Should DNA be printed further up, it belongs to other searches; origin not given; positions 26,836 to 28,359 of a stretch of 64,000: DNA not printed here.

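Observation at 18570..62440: Four copies of a ~55-bp element built around the perfect 14-bp palindrome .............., sited at backbone control points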

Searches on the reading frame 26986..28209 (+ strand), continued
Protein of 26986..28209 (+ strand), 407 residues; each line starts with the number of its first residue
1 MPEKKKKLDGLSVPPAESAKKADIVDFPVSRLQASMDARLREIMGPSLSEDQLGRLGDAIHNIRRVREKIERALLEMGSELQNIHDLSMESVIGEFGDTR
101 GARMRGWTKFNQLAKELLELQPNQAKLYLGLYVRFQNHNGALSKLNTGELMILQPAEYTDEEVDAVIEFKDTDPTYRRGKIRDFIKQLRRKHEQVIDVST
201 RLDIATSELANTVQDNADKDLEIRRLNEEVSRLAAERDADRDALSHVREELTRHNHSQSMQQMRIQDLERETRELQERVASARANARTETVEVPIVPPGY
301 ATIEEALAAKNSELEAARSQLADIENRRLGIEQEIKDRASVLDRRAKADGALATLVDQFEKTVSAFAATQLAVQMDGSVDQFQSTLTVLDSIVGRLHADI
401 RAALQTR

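Call 116: search_solved_structures(query=A2, max_evalue=1)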
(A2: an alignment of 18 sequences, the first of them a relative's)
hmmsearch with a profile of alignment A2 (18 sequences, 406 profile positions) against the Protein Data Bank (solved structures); distinct sequences matched with E-value up to 1: 9.
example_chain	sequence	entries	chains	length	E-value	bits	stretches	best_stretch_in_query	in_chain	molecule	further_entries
6vzf_A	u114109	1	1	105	0.12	14.7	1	207-268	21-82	Autophagy-related protein 11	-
6ppm_A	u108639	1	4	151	0.77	12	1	37-112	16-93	Ancestral Caspase-6 Large Subunit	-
9jlv_A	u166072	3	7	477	0.93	11.8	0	155-199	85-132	Glycoside hydrolase family 57 N-terminal domain-containing protein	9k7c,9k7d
9ii1_A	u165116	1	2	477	0.93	11.8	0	155-199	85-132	Glycoside hydrolase family 57 N-terminal domain-containing protein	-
9iht_A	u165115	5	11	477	0.93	11.8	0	155-199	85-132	Glycoside hydrolase family 57 N-terminal domain-containing protein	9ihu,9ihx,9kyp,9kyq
8zyi_A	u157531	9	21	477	0.93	11.8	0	155-199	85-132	Glycoside hydrolase family 57 N-terminal domain-containing protein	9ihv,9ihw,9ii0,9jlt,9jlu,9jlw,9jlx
9kyq_B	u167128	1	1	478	0.93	11.8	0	155-199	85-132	Glycoside hydrolase family 57 N-terminal domain-containing protein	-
9jlq_A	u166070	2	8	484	0.96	11.7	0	155-199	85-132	Glycoside hydrolase family 57 N-terminal domain-containing protein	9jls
9jlr_A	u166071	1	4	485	0.96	11.7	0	155-199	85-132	Glycoside hydrolase family 57 N-terminal domain-containing protein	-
